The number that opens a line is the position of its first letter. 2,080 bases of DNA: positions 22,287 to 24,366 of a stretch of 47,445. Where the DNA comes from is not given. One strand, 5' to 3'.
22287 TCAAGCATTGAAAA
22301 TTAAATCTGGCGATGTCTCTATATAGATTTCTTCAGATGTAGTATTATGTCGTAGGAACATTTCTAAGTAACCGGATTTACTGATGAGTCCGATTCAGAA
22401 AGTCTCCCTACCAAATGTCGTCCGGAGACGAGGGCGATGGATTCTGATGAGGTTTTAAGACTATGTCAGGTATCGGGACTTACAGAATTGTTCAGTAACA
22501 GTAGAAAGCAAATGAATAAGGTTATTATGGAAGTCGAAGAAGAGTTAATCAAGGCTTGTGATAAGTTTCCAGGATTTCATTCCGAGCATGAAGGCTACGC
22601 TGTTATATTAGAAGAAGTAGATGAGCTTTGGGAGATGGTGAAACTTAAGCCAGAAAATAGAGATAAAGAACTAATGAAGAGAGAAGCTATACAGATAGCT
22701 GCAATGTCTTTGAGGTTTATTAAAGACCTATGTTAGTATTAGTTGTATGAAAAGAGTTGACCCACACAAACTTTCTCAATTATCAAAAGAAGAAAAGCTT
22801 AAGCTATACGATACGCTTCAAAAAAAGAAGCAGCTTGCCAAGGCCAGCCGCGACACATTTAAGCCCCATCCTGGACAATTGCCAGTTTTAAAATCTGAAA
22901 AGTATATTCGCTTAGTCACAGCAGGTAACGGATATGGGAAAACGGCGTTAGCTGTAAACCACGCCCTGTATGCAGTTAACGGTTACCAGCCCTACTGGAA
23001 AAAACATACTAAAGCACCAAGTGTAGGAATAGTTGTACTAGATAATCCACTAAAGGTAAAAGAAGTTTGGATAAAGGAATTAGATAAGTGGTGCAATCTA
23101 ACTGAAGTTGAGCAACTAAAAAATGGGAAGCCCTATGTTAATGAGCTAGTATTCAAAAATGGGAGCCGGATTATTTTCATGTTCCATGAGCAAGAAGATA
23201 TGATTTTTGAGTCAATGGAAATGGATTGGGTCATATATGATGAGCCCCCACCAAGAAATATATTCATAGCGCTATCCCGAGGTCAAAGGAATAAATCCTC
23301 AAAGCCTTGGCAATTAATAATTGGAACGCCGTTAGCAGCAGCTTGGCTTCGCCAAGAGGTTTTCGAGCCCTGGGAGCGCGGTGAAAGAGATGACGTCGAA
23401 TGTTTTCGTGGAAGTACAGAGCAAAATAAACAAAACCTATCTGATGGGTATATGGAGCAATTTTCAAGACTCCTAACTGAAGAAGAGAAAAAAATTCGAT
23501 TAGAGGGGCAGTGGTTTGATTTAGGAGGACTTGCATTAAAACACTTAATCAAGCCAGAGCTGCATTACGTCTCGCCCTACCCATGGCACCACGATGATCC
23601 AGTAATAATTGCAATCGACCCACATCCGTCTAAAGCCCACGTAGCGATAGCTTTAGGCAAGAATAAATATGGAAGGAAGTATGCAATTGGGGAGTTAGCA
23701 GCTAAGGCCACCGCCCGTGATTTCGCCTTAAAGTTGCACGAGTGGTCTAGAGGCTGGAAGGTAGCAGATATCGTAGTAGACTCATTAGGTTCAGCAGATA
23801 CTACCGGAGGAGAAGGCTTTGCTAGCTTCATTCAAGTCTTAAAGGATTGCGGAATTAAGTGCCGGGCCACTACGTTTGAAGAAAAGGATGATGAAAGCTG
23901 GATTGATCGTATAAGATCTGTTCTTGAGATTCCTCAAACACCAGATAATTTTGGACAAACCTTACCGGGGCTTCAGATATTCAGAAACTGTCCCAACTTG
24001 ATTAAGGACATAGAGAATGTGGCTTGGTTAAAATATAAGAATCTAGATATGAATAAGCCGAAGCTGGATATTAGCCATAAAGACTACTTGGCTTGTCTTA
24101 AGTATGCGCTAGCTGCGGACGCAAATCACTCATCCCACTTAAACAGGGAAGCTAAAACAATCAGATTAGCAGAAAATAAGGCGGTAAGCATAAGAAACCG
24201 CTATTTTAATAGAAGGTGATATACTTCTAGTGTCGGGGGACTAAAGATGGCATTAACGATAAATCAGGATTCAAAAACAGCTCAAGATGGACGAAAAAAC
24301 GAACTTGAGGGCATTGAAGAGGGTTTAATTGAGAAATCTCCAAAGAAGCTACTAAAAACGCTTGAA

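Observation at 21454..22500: IbrB-like ParB-domain gene interrupted: its conserved C-terminal segment reappears ~470 bp downstream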

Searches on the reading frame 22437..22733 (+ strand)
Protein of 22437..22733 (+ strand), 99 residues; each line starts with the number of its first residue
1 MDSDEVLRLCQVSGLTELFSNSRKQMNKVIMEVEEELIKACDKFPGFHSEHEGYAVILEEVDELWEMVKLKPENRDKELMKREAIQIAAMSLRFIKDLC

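Call 4: search_protein_families(library=pfam, proteins=[window:22437-22733:+], max_evalue=1)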
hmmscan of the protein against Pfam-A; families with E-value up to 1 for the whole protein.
window:22437-22733:+ (99 aa): 0 families

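Call 6: search_protein_families(library=ncbifam, proteins=[window:22437-22733:+], max_evalue=1)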
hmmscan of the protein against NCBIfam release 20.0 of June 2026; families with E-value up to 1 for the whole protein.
window:22437-22733:+ (99 aa): 1 family
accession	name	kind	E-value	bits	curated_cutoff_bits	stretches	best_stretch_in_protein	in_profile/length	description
TIGR04401.1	TAT_Cys_rich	subfamily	0.034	14.3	100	1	4-50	86-133/151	Csp1 family four helix bundle copper storage protein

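Call 15: find_homologous_proteins(query=window:22437-22733:+)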
Query window:22437-22733:+ (99 aa): 1064 proteins with E <= 0.001 among 1114 candidates; the best 120 are listed.
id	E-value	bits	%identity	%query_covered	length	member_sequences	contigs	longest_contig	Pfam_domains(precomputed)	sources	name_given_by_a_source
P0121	3.1e-37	144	93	75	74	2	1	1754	-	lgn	-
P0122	4.3e-21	93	62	77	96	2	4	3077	-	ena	-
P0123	5.8e-21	92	60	74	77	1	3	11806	-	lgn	-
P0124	9.4e-21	92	59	81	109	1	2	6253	-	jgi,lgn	jgi:hypothetical protein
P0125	4.8e-20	89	53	82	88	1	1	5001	-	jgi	jgi:hypothetical protein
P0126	5.4e-20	89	61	77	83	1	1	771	-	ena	-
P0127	1.8e-19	87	60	78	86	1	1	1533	-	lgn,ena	-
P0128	4.3e-19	86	53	78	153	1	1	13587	-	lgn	-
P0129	4.5e-19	86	55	78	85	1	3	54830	-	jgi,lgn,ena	-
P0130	5.9e-19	86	54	80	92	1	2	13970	-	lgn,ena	-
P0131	8.4e-19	85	62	72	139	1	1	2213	-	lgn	-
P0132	1.0e-18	85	58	75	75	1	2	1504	-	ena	-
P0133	1.6e-18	84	59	75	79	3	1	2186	-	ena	-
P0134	1.6e-18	84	63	73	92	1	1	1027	-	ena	-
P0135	1.7e-18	84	58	73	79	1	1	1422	-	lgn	-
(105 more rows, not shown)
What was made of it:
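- On MazG-like all-alpha NTP pyrophosphatase (the 74-aa gene 22512-22736): One homologue is named 'NTP pyrophosphatase' by JGI (call 15).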

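Call 16: find_encoding_contigs(protein=P0121, flank=5000, max_places=4)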
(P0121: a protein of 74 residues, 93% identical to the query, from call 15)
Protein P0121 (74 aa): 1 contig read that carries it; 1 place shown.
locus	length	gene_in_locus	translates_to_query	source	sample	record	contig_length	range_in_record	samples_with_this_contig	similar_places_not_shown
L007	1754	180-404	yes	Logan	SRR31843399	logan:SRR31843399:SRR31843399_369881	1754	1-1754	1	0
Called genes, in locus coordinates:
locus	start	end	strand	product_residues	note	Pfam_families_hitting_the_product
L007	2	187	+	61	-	?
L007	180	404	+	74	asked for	-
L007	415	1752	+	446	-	?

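Call 57: search_solved_structures(query=A1, max_evalue=1)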
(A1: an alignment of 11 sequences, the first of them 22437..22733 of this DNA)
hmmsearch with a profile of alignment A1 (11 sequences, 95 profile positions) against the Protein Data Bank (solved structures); distinct sequences matched with E-value up to 1: 3.
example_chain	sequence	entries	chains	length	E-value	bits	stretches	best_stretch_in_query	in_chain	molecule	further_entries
6hk9_A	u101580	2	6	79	0.29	14.3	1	12-76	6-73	Testis-expressed protein 12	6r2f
1uuj_A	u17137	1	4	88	0.55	13.4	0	23-50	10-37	PLATELET-ACTIVATING FACTOR ACETYLHYDROLASE IB ALPHA SUBUNIT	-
3r3p_A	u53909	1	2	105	0.64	13.2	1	23-63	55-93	Mobile intron protein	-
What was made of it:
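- On MazG-like all-alpha NTP pyrophosphatase (the 74-aa gene 22512-22736): No Pfam or PDB sequence hit (calls 4, 57).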

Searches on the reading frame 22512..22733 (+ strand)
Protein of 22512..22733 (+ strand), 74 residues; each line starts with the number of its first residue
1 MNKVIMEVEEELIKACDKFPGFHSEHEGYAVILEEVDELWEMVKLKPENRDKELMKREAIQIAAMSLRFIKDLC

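Call 56: search_protein_families(library=phrogs, proteins=[window:22512-22733:+], max_evalue=0.01)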
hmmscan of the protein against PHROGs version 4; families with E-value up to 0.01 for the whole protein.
window:22512-22733:+ (74 aa): 3 families
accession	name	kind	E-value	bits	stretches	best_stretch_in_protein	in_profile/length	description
phrog_25385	-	unknown function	8.6e-13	49.4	1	9-55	13-59/128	-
phrog_2831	-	unknown function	5.4e-06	27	1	2-73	17-94/295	-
phrog_31484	-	unknown function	0.00043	20.6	1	4-73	117-190/230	-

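Call 72: predict_structure(alignment_id=A6)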
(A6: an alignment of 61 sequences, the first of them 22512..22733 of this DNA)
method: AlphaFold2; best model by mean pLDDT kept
length: 74 residues; sequences in the alignment: 61
mean_pLDDT: 97.7   pTM: 0.83
mean pLDDT of the five models: 97.7, 97.6, 97.6, 97.5, 97.1
residues with pLDDT >= 90: 73; 70-90: 1; 50-70: 0; < 50: 0
segments of 3 or more residues with pLDDT < 50: none
pLDDT, mean of each block of 10 residues (from residue 1): 96 98 98 98 98 98 98 97
secondary structure, 60 per line:
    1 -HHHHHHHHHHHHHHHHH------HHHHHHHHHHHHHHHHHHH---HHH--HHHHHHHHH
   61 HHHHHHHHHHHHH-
elements in order: H2-18 H25-43 H52-73
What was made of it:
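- On MazG-like all-alpha NTP pyrophosphatase (the 74-aa gene 22512-22736): The AF2 model has pLDDT 97.7 (call 72).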

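Call 74: fold_search(model_id=the predicted structure, library=pdb)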
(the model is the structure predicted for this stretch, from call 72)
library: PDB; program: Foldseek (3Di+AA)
matches with E <= 10: 32; with E <= 0.001: 0
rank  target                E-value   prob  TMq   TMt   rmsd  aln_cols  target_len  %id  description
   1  2p06_A                7.1e-01  0.97  0.71  0.64   3.0        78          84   23  Crystal structure of a predicted coding region AF_0060 from Archaeoglobus fulgidus DSM 4304 (released 2007-03-27)
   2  9mnx_A                1.3e+00  0.60  0.53  0.41   5.8        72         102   19  Cryo-EM structure of human MPC in complex with UK5099 in LMNG (released 2025-03-05)
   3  8yw9_A                1.8e+00  0.57  0.53  0.44   6.3        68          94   16  Cryo-EM structure of human mitochondrial pyruvate carrier in the matrix-facing conformation at pH 6.8 (released 2025-03-12)
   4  4v8i_D2               1.9e+00  0.54  0.51  0.53   5.0        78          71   18  Crystal structure of YfiA bound to the 70S ribosome. (released 2014-07-09)
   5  9giw_A                2.3e+00  0.60  0.60  0.51   5.8        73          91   18  Structure of the human mitochondrial pyruvate carrier inhibited by zaprinast (released 2025-05-07)
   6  9giy_A                2.3e+00  0.60  0.60  0.46   5.9        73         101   18  Structure of the human mitochondrial pyruvate carrier inhibited by mitoglitazone (released 2025-05-07)
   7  9giv_A                2.9e+00  0.51  0.60  0.54   5.9        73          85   18  Structure of the human mitochondrial pyruvate carrier inhibited by a UK5099-derivative (released 2025-05-07)
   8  9mny_A                2.9e+00  0.33  0.53  0.39   6.3        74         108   19  Cryo-EM structure of human MPC with pyruvate (released 2025-03-05)
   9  5e81_G5               3.2e+00  0.54  0.59  0.62   3.4        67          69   19  Structure of T. thermophilus 70S ribosome complex with mRNA and tRNALys in the A-site with wobble pair (released 2016-01-27)
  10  9mnw_A                3.2e+00  0.44  0.57  0.43   5.6        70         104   16  Cryo-EM structure of human MPC in complex with GW604714 (released 2025-03-05)
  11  1xl3_C                3.8e+00  0.07  0.31  0.25  10.3        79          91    9  Complex structure of Y.pestis virulence Factors YopN and TyeA (released 2005-03-22)
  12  5ocd_H                4.0e+00  0.06  0.28  0.12  10.1        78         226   14  structure of a CDPS from Fluoribacter dumoffii (released 2018-08-01)
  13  6z6e_B                4.5e+00  0.66  0.56  0.42   1.4        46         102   20  Crystal structure of the HK97 bacteriophage small terminase (released 2021-06-09)
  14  4v87_AW               4.5e+00  0.41  0.58  0.64   4.3        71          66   18  Crystal structure analysis of ribosomal decoding. (released 2014-07-09)
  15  2gta_A                4.5e+00  0.38  0.64  0.51   3.7        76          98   20  Crystal Structure of the putative pyrophosphatase YPJD from Bacillus subtilis. Northeast Structural Genomics Consortiu (released 2006-05-23)
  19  2oig_D                5.4e+00  0.15  0.48  0.37   5.0        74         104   20  Crystal structure of RS21-C6 core segment and dm5CTP complex (released 2007-03-06)
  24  2yxh_B                7.2e+00  0.08  0.39  0.31   4.7        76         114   21  Crystal structure of mazG-related protein from Thermotoga maritima (released 2007-10-30)
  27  1yvw_A                8.1e+00  0.10  0.45  0.40   5.0        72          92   15  Crystal structure of Phosphoribosyl-ATP pyrophosphohydrolase from Bacillus cereus. NESGC target BcR13. (released 2005-03-01)
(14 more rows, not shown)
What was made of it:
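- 22437..22736 (+): 99-aa fusion ORF: ParB remnant, then RKQ, then the native 74-aa gene (22512-22736), which is possibly an all-alpha NTP-PPase/MazG-like fold. AF2 and Foldseek in calls 72 and 74.
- On MazG-like all-alpha NTP pyrophosphatase (the 74-aa gene 22512-22736): Further weak hits are 2gta, 2oig, 2yxh and 1yvw (call 74).
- Checked: A confident AF2 model (pLDDT 97.7) gives non-significant Foldseek hits enriched for all-alpha NTP pyrophosphatases (call 74).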

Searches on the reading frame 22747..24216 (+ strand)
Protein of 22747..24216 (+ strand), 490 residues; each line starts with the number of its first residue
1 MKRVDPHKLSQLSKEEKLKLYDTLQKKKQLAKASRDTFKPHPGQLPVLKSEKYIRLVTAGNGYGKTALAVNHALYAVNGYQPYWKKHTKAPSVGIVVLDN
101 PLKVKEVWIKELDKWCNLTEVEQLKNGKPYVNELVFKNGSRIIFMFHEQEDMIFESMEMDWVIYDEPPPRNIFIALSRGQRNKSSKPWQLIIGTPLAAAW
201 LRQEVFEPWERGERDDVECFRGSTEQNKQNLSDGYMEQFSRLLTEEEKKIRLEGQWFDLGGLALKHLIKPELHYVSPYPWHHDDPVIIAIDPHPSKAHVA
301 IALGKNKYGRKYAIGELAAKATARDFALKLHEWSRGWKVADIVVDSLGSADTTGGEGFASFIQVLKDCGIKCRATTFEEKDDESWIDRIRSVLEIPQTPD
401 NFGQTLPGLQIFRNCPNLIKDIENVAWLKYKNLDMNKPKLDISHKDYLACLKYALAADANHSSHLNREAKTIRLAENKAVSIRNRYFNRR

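Call 4: search_protein_families(library=pfam, proteins=[window:22747-24216:+], max_evalue=1)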
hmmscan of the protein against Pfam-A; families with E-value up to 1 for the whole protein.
window:22747-24216:+ (490 aa): 0 families

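Call 6: search_protein_families(library=ncbifam, proteins=[window:22747-24216:+], max_evalue=1)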
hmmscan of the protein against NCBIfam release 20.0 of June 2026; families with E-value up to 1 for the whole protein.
window:22747-24216:+ (490 aa): 0 families

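Call 20: find_related_loci(query=window:22747-24216:+, collection=viral_contigs, flank=6000)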
Query window:22747-24216:+ (490 aa) in viral_contigs; peptide patterns used: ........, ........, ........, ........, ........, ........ (x = any residue, [..] = any of these).
3 stretches matched a pattern; 1 encode a relative of the query (tblastn E <= 1e-3); 1 distinct loci.
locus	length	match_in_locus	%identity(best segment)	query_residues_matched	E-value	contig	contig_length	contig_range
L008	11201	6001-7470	75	1-490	0e+0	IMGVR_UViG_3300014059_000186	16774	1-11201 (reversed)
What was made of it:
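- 22747..24219 (+): Large terminase, the downstream border of the variable slot. 75% identical TerL in L008 (call 20).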

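Call 56: search_protein_families(library=phrogs, proteins=[window:22747-24216:+], max_evalue=0.01)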
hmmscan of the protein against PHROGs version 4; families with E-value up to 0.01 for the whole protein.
window:22747-24216:+ (490 aa): 1 family
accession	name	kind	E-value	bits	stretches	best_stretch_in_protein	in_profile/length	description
phrog_10250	-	head and packaging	0.0015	19.3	1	324-445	97-204/228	terminase large subunit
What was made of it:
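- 22747..24219 (+): PHROG 10250 (call 56).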
